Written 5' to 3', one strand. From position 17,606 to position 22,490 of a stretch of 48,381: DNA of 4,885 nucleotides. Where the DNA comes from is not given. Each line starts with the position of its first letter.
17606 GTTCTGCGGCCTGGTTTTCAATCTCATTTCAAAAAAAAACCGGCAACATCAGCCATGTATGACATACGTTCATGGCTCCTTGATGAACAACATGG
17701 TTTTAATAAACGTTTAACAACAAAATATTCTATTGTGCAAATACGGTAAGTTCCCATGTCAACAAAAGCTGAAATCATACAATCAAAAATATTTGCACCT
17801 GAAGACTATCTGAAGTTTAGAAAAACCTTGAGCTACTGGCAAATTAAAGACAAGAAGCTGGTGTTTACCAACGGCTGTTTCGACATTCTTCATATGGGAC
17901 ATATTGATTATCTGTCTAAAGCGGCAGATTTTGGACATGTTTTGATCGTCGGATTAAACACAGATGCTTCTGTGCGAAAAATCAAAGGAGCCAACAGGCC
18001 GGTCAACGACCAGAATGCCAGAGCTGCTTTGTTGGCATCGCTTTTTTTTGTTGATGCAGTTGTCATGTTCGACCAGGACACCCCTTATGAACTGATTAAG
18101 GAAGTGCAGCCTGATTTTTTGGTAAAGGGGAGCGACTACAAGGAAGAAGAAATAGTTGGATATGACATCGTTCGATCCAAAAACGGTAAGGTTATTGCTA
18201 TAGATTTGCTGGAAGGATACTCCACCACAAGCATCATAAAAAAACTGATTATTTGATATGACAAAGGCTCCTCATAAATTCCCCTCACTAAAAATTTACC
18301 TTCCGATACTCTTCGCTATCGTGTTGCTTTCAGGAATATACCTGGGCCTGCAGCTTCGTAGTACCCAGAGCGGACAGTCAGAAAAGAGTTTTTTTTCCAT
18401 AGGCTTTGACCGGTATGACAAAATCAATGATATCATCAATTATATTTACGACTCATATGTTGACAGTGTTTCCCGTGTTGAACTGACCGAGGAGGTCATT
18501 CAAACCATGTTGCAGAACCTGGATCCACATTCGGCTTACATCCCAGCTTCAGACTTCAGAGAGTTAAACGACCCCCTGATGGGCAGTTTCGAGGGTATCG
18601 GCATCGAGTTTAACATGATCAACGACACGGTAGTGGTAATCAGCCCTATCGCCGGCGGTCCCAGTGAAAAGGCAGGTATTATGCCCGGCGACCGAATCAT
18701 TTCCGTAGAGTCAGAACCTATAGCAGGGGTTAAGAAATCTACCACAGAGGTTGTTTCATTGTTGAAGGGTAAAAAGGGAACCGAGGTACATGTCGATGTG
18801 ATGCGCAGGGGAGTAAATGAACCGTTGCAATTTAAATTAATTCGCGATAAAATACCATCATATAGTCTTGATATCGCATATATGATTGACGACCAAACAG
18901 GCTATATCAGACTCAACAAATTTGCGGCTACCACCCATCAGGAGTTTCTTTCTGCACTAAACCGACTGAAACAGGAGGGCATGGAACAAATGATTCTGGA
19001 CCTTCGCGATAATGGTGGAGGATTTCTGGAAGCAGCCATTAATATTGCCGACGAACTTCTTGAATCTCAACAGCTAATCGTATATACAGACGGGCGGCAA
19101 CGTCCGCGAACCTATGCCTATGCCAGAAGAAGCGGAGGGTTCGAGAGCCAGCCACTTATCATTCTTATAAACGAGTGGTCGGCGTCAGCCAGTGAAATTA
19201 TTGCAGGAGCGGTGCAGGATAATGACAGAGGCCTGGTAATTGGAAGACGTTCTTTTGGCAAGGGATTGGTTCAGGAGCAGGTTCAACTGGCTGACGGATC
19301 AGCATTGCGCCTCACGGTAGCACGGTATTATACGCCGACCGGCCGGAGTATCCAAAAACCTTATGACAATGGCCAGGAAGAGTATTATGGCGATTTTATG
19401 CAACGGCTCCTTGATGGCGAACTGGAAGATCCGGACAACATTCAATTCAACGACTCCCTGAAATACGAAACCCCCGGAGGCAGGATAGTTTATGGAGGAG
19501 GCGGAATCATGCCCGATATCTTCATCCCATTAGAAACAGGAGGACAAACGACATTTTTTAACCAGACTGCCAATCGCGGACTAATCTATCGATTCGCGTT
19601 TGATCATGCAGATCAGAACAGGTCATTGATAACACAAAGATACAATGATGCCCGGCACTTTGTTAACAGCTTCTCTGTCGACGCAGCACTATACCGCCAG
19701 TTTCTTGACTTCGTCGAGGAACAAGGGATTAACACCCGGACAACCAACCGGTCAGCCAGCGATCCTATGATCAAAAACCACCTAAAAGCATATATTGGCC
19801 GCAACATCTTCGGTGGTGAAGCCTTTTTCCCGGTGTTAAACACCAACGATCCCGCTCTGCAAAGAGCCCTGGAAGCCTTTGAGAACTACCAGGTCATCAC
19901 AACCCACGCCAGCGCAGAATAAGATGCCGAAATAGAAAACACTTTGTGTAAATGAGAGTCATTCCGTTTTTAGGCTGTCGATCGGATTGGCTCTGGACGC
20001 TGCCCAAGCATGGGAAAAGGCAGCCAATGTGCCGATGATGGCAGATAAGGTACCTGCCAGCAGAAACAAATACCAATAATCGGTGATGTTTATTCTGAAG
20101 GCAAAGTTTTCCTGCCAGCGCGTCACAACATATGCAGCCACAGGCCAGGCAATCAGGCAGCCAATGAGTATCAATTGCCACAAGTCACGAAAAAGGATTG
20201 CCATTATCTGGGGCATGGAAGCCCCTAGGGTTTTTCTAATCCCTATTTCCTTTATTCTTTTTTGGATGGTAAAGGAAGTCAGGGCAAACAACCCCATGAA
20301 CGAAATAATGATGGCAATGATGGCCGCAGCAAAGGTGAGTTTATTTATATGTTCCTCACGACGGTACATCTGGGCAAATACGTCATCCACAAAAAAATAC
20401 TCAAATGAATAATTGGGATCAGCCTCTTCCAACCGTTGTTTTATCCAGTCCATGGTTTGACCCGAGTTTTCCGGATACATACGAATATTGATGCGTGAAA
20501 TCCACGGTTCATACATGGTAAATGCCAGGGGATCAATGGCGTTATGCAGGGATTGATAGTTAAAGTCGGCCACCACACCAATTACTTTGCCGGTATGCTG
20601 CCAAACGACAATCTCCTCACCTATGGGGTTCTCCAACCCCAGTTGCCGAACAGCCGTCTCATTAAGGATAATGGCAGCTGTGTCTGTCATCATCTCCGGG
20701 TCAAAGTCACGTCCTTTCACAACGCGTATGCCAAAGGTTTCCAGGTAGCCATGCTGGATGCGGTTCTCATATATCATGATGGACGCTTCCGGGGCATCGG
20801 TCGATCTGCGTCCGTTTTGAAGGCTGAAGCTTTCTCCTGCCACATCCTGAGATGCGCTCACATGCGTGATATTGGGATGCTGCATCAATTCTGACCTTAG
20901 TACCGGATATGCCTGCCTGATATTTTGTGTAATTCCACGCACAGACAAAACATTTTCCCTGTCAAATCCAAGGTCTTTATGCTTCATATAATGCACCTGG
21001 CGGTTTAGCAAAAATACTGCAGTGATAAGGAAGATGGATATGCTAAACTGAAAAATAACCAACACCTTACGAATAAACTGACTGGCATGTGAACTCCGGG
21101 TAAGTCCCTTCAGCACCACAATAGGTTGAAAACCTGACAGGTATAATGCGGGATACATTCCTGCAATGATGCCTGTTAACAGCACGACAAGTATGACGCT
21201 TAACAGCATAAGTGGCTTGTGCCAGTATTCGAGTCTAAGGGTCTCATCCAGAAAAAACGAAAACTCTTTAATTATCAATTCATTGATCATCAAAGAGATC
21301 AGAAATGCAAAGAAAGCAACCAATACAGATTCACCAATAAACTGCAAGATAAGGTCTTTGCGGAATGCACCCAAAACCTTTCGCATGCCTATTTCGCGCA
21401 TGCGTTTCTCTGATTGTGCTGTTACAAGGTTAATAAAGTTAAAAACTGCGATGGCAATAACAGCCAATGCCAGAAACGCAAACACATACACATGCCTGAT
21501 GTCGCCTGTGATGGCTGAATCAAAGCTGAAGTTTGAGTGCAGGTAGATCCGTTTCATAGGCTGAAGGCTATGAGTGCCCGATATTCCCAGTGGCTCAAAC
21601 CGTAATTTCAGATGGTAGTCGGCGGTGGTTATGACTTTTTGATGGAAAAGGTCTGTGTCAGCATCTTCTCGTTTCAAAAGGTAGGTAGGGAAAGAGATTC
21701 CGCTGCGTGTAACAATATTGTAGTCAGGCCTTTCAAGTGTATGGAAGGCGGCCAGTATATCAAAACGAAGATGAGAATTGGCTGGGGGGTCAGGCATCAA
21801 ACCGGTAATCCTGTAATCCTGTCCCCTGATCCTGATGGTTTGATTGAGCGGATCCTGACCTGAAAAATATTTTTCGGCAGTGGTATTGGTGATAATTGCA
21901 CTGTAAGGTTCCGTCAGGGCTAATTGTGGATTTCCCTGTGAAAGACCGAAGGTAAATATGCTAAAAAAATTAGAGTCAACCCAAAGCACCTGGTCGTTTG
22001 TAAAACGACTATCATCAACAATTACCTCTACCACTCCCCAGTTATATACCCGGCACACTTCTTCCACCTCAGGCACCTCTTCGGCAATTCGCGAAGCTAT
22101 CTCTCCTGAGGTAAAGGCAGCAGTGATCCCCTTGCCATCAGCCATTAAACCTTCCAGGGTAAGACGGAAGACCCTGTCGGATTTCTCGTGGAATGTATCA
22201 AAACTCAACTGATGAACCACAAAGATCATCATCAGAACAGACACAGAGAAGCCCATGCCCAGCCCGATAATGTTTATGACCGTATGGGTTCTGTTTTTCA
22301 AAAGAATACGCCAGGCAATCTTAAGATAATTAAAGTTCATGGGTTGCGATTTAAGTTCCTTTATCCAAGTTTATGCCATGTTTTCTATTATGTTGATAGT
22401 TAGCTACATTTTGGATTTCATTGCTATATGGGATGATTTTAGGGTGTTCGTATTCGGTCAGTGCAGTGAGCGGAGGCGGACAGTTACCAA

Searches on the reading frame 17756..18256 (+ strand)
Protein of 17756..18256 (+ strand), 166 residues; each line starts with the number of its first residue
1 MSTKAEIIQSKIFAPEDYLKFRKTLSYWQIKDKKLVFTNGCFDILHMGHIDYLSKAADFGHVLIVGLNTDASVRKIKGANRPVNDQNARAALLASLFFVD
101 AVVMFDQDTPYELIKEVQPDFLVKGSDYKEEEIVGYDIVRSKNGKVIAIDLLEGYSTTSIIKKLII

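Call 77: search_protein_families(library=pfam, proteins=[window:17756-18256:+], max_evalue=0.00001)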
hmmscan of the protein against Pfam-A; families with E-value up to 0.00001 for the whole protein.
window:17756-18256:+ (166 aa): 1 family
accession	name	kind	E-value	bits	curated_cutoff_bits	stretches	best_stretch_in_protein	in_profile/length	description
PF01467.32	CTP_transf_like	-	3.4e-16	60.1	21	1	37-162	1-132/133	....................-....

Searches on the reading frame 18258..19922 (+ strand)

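Call 78: search_protein_families(library=pfam, proteins=[window:18258-19922:+], max_evalue=0.00001)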
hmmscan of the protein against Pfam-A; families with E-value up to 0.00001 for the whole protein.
window:18258-19922:+ (554 aa): 5 families
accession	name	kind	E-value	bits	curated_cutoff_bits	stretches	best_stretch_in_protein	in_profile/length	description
PF03572.23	Peptidase_S41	-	3.4e-50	170.3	24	1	214-367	2-156/165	Peptidase family S41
PF13180.12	PDZ_2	-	1e-12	48.6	27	1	113-191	2-77/80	PDZ domain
PF17820.7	PDZ_6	-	2.3e-10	40.5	27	1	127-181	2-52/54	PDZ domain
PF00595.29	PDZ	-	4.3e-08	33.9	23.2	1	112-182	10-81/81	PDZ domain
PF22694.1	CtpB_N-like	-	2e-06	28.6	27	1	40-95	25-81/85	Activating protease CtpB N-terminal domain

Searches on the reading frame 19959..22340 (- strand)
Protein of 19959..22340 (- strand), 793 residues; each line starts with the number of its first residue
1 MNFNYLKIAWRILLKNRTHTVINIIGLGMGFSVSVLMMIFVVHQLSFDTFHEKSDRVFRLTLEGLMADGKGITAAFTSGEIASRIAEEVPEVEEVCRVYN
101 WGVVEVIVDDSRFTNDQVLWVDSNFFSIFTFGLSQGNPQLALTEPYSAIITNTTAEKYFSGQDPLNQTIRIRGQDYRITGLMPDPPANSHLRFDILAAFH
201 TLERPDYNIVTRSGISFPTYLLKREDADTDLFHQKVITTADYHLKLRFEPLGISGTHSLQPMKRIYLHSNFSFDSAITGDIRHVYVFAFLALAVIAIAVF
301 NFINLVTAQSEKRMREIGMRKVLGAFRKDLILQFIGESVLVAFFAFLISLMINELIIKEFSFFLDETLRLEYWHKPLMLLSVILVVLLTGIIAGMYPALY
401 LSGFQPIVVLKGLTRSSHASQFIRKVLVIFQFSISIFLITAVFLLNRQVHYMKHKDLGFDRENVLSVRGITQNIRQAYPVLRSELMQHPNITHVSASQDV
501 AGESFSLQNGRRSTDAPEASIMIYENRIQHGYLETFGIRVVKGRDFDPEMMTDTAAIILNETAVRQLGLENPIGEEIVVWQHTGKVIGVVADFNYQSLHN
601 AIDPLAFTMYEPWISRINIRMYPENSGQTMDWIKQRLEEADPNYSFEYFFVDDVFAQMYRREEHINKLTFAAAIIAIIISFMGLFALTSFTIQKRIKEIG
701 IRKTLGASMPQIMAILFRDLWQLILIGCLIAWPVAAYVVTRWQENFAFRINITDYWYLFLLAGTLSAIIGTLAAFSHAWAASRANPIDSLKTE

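Call 78: search_protein_families(library=pfam, proteins=[window:19959-22340:-], max_evalue=0.00001)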
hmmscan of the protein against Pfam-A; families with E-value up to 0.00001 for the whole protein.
window:19959-22340:- (793 aa): 2 families
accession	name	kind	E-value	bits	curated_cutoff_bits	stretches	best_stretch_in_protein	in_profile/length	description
PF12704.14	MacB_PCD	-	1e-31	111.3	27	2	20-206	1-180/207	MacB-like periplasmic core domain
PF02687.27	FtsX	-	1.1e-28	100.1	25.5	2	671-786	2-120/120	FtsX-like permease C-terminal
